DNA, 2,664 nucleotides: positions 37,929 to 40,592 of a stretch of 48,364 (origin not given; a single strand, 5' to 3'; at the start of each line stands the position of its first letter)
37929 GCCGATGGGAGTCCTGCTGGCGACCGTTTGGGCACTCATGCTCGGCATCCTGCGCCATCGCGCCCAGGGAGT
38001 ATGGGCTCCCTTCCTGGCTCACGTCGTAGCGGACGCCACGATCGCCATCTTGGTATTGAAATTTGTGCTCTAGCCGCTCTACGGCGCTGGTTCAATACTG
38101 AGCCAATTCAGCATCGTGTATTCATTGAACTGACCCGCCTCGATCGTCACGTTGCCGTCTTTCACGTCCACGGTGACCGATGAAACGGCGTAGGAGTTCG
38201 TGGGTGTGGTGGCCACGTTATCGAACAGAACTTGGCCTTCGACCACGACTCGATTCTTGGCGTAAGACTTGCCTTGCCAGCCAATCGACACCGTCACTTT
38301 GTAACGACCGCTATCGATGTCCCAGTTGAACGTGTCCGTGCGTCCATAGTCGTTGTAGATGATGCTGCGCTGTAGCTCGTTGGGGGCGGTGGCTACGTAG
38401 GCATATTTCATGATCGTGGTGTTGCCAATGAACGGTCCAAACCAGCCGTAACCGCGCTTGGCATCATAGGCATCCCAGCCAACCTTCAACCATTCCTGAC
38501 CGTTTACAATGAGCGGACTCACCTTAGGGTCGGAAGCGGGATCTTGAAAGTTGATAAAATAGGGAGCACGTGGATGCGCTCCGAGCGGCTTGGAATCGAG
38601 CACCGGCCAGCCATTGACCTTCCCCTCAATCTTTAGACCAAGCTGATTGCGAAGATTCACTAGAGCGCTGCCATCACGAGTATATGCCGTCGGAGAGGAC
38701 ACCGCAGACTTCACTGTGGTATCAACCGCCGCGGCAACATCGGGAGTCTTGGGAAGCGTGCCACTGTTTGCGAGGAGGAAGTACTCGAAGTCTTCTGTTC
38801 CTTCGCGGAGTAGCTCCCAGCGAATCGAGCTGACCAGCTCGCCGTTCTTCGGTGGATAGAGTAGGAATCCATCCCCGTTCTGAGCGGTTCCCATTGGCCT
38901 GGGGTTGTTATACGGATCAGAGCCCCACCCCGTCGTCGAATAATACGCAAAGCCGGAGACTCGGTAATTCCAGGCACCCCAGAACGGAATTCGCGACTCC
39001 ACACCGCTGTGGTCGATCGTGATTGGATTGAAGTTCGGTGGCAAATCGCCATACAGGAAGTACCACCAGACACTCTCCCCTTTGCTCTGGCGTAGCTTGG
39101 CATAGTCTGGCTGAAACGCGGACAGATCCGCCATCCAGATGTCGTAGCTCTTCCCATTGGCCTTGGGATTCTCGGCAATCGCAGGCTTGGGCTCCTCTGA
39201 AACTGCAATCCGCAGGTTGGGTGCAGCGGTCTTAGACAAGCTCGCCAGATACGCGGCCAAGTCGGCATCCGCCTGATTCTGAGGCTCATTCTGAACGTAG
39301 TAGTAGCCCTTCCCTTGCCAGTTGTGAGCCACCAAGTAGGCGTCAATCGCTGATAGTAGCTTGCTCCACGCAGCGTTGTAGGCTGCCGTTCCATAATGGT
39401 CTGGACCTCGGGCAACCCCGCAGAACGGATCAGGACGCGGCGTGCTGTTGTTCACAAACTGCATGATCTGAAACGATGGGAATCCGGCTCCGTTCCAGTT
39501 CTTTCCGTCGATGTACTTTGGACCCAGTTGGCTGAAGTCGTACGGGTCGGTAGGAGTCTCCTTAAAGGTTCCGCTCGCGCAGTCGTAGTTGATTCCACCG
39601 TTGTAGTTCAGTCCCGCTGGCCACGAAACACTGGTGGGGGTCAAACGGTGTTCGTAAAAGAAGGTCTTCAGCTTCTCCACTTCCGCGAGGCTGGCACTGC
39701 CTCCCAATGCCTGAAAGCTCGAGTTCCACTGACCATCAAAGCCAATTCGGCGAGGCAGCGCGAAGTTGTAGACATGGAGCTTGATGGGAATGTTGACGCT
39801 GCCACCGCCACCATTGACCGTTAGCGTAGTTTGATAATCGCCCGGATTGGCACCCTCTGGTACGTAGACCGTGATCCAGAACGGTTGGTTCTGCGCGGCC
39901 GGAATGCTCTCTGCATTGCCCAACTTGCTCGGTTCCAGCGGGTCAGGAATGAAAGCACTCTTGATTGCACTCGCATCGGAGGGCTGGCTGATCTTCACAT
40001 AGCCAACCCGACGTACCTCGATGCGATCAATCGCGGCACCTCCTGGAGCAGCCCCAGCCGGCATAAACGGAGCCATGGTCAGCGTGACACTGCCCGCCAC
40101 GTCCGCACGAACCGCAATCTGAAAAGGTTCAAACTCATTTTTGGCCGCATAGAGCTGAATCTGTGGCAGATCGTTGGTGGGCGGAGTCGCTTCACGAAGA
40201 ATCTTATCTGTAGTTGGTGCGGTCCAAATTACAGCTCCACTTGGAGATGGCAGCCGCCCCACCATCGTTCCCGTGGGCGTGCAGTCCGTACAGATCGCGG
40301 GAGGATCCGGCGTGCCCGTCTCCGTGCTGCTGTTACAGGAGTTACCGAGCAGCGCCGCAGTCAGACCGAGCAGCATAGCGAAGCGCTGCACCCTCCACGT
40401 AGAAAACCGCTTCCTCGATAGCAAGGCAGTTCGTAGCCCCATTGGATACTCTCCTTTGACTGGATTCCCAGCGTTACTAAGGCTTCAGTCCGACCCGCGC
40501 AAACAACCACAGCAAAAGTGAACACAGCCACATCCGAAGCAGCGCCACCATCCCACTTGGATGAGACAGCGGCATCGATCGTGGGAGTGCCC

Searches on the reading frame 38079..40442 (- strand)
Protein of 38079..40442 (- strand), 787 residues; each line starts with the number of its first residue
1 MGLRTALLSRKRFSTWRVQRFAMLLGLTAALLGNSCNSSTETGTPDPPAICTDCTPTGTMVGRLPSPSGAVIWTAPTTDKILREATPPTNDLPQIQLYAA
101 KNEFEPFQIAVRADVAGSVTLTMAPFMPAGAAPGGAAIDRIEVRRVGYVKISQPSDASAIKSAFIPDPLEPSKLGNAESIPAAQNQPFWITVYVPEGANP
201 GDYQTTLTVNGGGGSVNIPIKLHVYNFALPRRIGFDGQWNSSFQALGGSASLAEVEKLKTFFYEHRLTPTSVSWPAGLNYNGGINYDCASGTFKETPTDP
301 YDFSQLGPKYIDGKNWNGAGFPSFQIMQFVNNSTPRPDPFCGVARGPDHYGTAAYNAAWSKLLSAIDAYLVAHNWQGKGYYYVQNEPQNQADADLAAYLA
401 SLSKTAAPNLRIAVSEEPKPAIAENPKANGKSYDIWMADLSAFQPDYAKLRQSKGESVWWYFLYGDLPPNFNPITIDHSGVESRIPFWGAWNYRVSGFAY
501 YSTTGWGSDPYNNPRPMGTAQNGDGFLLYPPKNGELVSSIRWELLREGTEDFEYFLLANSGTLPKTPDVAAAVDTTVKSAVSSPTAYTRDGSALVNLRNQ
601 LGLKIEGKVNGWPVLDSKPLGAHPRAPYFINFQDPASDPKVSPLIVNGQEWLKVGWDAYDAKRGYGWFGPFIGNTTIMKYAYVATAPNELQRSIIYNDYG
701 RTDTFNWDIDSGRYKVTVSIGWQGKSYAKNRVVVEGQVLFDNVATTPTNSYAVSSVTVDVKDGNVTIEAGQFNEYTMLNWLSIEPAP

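Call 4: search_protein_families(library=pfam, proteins=[window:38079-40442:-], max_evalue=0.1)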
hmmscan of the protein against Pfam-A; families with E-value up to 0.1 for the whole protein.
window:38079-40442:- (787 aa): 5 families
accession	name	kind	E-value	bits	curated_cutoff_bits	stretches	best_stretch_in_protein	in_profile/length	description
PF13320.12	GH123_cat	-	9.2e-20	71.7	23.1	1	351-555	127-321/324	Glycoside hydrolase 123, catalytic domain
PF22680.2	Glyco_hydro_123_N_2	-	2.4e-07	31.1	27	1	156-210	90-141/142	Glycoside hydrolase 123 N-terminal domain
PF19543.5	GH123_N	-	0.0066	14.8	22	1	179-229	259-310/969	Glycoside hydrolase 123, N-terminal domain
PF21254.3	AGA-YXIM_GBD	-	0.011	16.1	27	1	657-771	21-125/138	Beta-agarase/YXIM esterase-like, galactose-binding domain-like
PF10633.15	NPCBM_assoc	-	0.022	15.4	24.4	0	176-209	42-75/78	NPCBM-associated, NEW3 domain of alpha-galactosidase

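Call 5: search_protein_families(library=ncbifam, proteins=[window:38079-40442:-], max_evalue=0.1)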
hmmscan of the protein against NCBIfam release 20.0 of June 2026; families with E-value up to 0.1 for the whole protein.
window:38079-40442:- (787 aa): 0 families

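Call 62: search_protein_families(library=padloc, proteins=[window:38079-40442:-], max_evalue=0.01)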
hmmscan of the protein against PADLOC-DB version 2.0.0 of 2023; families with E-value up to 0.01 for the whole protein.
window:38079-40442:- (787 aa): 0 families
